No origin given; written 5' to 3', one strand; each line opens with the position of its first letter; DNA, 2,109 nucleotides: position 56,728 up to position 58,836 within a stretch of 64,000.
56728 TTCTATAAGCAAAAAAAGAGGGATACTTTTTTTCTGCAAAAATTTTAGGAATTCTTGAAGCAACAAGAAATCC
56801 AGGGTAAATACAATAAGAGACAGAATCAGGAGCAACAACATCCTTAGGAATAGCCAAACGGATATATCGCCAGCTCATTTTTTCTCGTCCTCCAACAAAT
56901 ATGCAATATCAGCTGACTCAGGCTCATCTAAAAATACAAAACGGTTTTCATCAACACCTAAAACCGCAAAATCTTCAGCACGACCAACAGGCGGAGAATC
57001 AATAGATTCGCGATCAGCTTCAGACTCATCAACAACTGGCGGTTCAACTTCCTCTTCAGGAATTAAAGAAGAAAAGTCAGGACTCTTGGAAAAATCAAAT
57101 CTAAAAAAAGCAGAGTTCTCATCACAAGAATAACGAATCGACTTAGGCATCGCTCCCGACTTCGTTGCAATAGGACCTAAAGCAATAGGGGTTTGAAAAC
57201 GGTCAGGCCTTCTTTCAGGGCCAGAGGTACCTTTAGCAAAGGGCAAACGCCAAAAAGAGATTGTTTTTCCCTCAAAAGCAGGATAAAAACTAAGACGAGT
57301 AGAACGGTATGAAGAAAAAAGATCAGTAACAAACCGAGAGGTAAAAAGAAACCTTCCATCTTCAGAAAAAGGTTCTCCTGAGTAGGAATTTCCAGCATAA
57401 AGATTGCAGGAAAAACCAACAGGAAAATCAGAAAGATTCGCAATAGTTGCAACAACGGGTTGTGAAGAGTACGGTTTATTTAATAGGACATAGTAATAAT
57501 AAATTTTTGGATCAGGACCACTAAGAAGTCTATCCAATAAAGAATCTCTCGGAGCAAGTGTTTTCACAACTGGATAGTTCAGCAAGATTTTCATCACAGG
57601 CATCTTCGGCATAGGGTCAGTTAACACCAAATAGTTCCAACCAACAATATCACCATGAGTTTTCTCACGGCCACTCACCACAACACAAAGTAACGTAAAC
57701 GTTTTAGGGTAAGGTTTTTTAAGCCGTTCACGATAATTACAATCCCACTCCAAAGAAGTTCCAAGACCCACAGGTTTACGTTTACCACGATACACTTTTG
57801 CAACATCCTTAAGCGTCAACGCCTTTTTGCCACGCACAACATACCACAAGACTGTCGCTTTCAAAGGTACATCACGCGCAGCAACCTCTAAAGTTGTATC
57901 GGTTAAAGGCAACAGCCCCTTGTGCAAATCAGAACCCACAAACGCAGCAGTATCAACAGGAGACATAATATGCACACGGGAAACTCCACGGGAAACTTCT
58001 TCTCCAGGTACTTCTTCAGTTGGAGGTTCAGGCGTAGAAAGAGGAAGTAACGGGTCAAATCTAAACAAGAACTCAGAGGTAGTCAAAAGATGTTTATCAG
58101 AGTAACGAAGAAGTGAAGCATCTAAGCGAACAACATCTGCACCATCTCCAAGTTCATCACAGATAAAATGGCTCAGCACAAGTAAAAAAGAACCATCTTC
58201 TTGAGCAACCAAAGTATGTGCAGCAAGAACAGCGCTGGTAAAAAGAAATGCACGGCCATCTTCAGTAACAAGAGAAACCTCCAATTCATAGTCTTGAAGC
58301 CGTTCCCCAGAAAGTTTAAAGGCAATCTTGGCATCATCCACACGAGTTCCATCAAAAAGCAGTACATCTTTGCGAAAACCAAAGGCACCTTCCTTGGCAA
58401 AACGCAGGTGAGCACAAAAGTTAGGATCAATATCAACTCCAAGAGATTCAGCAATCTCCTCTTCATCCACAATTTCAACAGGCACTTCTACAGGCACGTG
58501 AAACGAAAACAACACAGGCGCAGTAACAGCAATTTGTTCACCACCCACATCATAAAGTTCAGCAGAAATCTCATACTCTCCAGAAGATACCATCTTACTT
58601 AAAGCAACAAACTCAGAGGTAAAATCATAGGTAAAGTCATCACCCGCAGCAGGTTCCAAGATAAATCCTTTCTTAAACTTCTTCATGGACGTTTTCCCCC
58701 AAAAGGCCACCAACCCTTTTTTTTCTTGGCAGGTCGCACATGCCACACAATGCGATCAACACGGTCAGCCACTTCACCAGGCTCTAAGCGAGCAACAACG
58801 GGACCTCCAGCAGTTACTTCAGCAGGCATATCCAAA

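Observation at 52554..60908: Four-gene, ATGA-coupled operon of giant ORFan proteins: a polytopic membrane protein with W/G repeats plus three soluble acidic-tailed proteins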

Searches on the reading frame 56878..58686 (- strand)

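Call 6: search_protein_families(library=pfam, proteins=[window:56878-58686:-], max_evalue=1)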
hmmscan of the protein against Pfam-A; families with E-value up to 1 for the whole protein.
window:56878-58686:- (603 aa): 0 families

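Call 11: search_protein_families(library=ncbifam, proteins=[window:56878-58686:-], max_evalue=1)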
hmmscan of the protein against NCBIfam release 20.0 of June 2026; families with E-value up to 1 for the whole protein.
window:56878-58686:- (603 aa): 0 families

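Call 12: search_protein_families(library=phrogs, proteins=[window:56878-58686:-], max_evalue=1)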
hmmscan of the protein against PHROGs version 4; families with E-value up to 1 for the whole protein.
window:56878-58686:- (603 aa): 1 family
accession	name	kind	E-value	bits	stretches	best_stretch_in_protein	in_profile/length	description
phrog_25136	-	unknown function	0.25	12.4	1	11-46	13-48/81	-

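Call 23: search_protein_families(library=pfam, proteins=[L004:15612-18038:-, L004:14186-15517:-, L004:13004-14161:+, L004:12132-12905:-, L004:10935-12077:-, L004:4703-7324:+], max_evalue=0.01)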
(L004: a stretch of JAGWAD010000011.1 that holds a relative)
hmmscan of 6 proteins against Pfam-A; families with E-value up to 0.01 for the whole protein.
L004:15612-18038:- (809 aa): 0 families

L004:14186-15517:- (444 aa): 4 families
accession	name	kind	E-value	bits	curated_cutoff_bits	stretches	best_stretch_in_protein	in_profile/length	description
PF00534.26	Glycos_transf_1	-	3.8e-24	85.6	26.4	1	222-373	11-163/172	Glycosyl transferases group 1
PF13692.12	Glyco_trans_1_4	-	2.1e-23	83.6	27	1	226-367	2-141/142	Glycosyl transferases group 1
PF20706.3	GT4-conflict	-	2.5e-10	40.4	26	1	223-337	195-316/385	Family 4 Glycosyltransferase in conflict systems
PF21343.2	ACAD9-ACADV_C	-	0.0084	16.9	27.8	0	377-413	27-64/120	ACAD9/ACADV, C-terminal domain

L004:13004-14161:+ (386 aa): 0 families

L004:12132-12905:- (258 aa): 1 family
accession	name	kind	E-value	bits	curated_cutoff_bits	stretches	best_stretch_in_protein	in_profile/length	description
PF13181.12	TPR_8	-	0.0027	18.2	25.7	1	225-251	4-30/34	Tetratricopeptide repeat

L004:10935-12077:- (381 aa): 3 families
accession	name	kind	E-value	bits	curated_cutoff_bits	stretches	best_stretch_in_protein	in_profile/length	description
PF00534.26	Glycos_transf_1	-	6.8e-19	68.5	26.4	1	171-286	10-121/172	Glycosyl transferases group 1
PF13692.12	Glyco_trans_1_4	-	4.1e-16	59.9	27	1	176-286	2-105/142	Glycosyl transferases group 1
PF20706.3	GT4-conflict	-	8.9e-05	22.1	26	1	172-287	194-311/385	Family 4 Glycosyltransferase in conflict systems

L004:4703-7324:+ (874 aa): 0 families

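Call 64: search_protein_families(library=padloc, proteins=[P0002, P0003, P0004], max_evalue=1)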
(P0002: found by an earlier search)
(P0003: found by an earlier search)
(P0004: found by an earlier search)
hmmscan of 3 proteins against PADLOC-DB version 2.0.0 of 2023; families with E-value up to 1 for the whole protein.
P0002 (741 aa): 0 families

P0003 (603 aa): 0 families

P0004 (459 aa): 0 families

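Call 92: search_protein_families(library=ncbifam, proteins=[L004:17439-18038:-], max_evalue=5)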
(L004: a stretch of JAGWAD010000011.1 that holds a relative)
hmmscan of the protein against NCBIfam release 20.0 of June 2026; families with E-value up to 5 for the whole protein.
L004:17439-18038:- (200 aa): 1 family
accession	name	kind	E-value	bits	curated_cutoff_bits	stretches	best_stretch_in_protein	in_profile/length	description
NF046003.1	DxFTY_mem_plasm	subfamily_domain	0.0074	16.7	60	1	102-187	42-126/130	DxFTY motif-containing membrane protein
